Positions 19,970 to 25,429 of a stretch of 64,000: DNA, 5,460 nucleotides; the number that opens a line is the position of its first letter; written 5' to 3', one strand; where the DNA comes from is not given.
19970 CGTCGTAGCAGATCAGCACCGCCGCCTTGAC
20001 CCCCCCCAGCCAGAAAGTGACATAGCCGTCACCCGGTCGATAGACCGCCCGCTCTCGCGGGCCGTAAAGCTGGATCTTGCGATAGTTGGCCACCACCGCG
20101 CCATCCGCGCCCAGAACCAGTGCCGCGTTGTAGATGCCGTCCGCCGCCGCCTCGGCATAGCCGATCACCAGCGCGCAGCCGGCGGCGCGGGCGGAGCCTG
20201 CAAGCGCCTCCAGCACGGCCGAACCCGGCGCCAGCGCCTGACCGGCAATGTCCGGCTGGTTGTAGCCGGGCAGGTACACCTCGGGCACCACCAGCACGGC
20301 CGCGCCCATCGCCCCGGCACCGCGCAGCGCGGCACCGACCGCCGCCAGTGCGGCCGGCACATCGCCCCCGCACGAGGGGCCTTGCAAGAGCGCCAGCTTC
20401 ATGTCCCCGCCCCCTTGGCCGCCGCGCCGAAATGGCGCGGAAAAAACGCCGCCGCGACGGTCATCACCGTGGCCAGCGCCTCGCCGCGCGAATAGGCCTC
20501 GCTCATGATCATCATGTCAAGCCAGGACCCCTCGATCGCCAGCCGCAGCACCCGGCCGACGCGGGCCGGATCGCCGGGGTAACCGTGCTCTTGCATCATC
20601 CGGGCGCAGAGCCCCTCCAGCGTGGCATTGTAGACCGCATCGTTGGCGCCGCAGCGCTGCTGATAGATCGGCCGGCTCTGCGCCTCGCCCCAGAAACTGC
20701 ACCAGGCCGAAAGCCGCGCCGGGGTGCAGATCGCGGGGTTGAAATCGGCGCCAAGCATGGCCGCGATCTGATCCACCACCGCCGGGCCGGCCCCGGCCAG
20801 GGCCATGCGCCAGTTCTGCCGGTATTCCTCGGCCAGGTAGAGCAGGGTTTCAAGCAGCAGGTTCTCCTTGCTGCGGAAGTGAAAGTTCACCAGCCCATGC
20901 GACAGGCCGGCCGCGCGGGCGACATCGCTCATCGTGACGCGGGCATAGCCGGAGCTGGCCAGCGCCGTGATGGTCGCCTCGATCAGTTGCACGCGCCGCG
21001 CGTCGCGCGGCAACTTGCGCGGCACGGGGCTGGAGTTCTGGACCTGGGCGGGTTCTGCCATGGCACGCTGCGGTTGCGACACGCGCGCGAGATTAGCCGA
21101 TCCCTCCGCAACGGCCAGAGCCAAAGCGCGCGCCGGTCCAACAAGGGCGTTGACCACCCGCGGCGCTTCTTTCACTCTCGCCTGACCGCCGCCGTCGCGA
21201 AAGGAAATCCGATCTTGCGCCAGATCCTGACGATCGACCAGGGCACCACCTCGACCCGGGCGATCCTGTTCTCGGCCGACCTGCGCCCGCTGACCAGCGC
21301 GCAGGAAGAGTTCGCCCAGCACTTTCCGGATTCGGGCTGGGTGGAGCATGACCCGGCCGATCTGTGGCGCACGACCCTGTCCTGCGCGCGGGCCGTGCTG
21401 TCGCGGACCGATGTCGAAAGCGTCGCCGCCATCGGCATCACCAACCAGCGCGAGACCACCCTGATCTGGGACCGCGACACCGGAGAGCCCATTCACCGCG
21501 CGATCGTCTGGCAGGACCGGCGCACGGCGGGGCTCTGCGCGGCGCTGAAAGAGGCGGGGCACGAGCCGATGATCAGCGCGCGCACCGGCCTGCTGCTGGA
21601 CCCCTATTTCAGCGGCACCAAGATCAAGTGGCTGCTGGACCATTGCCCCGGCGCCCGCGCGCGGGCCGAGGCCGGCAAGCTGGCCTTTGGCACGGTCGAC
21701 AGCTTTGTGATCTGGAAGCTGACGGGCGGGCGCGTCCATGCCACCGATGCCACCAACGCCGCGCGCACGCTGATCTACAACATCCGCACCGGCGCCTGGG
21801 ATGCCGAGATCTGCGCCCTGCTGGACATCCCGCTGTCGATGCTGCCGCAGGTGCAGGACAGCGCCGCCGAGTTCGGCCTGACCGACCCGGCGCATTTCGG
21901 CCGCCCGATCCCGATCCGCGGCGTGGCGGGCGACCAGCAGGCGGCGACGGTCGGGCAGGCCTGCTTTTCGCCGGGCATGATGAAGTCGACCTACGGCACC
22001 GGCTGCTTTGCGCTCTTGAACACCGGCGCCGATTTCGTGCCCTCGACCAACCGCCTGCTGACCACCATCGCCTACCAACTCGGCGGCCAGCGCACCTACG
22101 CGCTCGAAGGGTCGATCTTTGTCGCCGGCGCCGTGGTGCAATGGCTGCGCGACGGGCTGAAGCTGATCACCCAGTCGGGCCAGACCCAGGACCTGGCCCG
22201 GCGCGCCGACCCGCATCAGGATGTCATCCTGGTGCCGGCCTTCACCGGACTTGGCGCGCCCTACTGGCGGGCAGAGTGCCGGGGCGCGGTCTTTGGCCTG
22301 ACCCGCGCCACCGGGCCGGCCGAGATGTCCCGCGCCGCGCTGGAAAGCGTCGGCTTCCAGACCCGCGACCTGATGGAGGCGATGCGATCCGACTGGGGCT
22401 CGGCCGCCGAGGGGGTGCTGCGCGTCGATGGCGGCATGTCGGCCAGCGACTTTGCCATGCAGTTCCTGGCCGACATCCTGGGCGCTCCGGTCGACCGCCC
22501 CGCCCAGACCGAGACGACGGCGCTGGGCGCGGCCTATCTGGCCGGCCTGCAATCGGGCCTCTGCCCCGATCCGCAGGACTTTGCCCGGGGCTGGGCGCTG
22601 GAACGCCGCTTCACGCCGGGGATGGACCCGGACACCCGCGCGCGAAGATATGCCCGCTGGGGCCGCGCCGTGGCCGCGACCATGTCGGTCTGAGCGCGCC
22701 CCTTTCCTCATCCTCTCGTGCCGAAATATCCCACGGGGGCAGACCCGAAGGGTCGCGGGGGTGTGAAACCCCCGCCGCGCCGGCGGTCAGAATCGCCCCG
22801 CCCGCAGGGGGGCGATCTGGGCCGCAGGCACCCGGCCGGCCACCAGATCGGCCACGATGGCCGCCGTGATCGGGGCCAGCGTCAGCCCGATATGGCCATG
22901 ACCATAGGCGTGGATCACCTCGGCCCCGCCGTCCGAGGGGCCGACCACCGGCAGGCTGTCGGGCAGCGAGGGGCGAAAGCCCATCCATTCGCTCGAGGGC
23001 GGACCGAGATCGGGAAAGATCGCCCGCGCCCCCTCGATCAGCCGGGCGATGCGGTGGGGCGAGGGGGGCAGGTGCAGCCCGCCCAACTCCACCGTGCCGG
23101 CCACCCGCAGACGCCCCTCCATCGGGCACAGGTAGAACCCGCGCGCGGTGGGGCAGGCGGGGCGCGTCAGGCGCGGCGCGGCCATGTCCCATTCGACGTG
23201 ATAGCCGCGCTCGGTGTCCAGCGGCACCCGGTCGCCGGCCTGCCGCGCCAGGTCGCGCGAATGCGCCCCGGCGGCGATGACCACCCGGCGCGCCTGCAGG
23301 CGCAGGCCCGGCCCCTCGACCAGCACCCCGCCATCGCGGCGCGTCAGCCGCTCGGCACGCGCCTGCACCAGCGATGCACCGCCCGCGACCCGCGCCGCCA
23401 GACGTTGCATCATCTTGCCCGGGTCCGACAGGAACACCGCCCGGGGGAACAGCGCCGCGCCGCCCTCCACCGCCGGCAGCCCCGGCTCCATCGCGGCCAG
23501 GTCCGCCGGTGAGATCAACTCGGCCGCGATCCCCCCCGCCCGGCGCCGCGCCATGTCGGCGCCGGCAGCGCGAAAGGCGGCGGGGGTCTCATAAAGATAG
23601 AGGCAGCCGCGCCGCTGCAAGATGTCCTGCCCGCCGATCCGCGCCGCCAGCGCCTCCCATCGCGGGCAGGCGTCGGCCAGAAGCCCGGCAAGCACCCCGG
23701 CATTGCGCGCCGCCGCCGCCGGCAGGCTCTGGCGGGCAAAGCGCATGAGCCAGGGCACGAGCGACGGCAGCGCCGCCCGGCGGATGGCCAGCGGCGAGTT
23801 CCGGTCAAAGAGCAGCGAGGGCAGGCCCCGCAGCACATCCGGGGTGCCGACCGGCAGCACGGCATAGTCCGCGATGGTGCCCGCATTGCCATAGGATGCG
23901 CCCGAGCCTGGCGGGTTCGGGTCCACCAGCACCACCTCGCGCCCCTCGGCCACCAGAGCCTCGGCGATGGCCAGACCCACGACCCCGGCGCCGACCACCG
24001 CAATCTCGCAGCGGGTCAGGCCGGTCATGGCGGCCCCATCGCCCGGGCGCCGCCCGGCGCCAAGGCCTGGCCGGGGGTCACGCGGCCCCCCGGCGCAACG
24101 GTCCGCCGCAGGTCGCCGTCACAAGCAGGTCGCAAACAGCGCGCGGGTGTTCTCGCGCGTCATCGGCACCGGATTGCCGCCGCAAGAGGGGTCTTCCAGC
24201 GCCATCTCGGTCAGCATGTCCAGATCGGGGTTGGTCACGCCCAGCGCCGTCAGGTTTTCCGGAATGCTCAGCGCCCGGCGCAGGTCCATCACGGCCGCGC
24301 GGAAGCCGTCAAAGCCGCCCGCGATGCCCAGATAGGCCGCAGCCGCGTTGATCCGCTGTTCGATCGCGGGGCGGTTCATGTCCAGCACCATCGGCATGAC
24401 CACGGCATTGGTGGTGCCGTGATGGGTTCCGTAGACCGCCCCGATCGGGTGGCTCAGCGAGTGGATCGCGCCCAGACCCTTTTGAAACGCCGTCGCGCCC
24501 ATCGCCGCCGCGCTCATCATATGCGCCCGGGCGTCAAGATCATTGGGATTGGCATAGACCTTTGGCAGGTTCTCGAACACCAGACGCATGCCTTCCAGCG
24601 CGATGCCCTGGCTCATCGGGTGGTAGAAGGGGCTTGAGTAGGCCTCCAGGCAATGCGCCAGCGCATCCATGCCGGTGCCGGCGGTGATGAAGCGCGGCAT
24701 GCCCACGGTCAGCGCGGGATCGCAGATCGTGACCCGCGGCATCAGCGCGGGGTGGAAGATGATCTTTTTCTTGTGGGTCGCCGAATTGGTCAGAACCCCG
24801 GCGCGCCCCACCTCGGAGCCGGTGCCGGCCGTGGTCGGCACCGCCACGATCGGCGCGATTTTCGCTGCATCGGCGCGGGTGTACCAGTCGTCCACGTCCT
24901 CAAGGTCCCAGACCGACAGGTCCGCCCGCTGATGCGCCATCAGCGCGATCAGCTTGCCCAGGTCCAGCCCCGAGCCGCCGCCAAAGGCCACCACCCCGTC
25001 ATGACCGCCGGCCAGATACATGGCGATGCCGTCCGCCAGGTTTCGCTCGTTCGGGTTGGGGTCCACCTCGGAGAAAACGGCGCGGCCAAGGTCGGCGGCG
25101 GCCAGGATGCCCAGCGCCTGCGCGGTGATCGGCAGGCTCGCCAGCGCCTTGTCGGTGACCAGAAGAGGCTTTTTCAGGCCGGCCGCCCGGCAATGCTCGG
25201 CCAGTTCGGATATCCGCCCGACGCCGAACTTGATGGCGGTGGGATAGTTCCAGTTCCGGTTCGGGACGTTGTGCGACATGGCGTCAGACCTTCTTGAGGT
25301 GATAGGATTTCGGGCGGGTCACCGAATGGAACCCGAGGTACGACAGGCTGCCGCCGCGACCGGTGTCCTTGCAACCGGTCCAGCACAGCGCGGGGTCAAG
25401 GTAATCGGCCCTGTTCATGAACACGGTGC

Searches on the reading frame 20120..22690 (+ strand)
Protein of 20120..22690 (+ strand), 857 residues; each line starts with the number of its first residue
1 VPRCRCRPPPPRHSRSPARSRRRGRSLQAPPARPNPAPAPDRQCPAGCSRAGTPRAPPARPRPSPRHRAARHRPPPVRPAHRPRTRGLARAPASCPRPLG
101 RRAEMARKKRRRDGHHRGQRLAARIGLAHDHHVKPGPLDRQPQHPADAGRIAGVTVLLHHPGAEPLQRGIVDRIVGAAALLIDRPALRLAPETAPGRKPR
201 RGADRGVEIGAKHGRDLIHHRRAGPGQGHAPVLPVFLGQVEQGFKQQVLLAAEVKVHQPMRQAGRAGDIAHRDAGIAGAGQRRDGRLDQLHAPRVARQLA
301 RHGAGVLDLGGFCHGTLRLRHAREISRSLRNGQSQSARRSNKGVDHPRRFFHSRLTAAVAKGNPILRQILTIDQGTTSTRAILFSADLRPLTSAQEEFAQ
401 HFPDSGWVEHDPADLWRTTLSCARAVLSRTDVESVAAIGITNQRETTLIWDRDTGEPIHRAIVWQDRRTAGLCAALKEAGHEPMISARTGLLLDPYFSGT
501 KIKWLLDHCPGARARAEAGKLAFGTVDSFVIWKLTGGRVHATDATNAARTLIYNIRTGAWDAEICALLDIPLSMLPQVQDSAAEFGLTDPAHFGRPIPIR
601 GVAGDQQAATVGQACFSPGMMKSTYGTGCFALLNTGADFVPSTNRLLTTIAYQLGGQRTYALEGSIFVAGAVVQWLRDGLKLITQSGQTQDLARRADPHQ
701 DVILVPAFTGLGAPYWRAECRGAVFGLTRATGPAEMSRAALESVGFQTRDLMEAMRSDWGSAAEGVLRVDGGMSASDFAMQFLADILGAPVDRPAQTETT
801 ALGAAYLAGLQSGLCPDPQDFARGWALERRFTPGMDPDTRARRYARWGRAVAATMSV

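Call 10: search_protein_families(library=pfam, proteins=[window:20120-22690:+], max_evalue=0.001)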
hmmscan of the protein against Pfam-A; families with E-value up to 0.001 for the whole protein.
window:20120-22690:+ (857 aa): 2 families
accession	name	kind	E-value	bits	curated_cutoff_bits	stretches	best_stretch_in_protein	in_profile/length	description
PF00370.27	FGGY_N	-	2.9e-70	237.1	28.8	1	369-612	2-245/245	FGGY family of carbohydrate kinases, N-terminal domain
PF02782.22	FGGY_C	-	1.9e-39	135.9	27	1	623-810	3-196/198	FGGY family of carbohydrate kinases, C-terminal domain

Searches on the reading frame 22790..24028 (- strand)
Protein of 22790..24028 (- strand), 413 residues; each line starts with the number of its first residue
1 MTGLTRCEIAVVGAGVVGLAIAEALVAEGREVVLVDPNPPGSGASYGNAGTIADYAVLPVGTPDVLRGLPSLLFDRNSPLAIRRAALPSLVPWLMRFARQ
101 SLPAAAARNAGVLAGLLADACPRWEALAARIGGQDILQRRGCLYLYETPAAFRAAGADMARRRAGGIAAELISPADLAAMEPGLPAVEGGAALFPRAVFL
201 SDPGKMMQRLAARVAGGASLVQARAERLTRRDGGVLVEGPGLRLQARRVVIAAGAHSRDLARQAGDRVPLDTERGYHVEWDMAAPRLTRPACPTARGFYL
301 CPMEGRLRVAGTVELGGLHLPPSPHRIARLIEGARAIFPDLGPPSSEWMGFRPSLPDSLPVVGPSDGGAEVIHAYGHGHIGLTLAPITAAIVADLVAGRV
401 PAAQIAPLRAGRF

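Call 10: search_protein_families(library=pfam, proteins=[window:22790-24028:-], max_evalue=0.001)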
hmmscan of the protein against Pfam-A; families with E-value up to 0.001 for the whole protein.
window:22790-24028:- (413 aa): 7 families
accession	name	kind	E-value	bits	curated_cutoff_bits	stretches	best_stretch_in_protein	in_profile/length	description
PF01266.30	DAO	-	3.7e-60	204.7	27.9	1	9-395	2-353/353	FAD dependent oxidoreductase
PF13454.12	NAD_binding_9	-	1e-06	29.3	21.8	0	10-47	1-42/155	FAD-NAD(P)-binding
PF05834.18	Lycopene_cycl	-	4.6e-05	23.1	23.4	0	206-281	89-163/380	Lycopene cyclase protein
PF07992.20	Pyr_redox_2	-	5.2e-05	23.2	26.1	0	8-38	144-174/291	Pyridine nucleotide-disulphide oxidoreductase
PF13450.12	NAD_binding_8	-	8.2e-05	23.2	21.9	1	11-46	1-38/68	NAD(P)-binding Rossmann-like domain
PF02737.24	3HCDH_N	-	0.00025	21.5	22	1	9-39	2-32/180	3-hydroxyacyl-CoA dehydrogenase, NAD binding domain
PF03721.20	UDPG_MGDP_dh_N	-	0.00076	19.5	27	0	8-38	2-32/187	UDP-glucose/GDP-mannose dehydrogenase family, NAD binding domain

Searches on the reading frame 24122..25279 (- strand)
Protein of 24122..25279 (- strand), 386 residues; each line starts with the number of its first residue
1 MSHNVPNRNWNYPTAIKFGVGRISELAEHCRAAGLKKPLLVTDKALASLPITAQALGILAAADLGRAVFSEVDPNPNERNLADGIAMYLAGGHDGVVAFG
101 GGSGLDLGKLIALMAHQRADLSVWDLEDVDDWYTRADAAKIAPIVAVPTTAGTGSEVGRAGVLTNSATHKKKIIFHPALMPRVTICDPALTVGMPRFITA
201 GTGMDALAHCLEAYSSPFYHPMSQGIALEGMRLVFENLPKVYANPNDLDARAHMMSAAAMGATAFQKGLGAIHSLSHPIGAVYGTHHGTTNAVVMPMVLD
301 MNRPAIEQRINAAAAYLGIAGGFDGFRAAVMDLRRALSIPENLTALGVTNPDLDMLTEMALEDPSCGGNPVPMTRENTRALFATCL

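Call 10: search_protein_families(library=pfam, proteins=[window:24122-25279:-], max_evalue=0.001)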
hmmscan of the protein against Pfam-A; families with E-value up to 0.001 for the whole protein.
window:24122-25279:- (386 aa): 3 families
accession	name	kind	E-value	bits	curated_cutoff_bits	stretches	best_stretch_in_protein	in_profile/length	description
PF00465.25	Fe-ADH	-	6.2e-44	150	31.3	1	13-188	1-168/168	Iron-containing alcohol dehydrogenase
PF25137.1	ADH_Fe_C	-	1.2e-41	143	27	1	199-384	1-192/194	Fe-containing alcohol dehydrogenase family, C-terminal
PF13685.12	Fe-ADH_2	-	3.8e-06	27.4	28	1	18-114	2-96/149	Iron-containing alcohol dehydrogenase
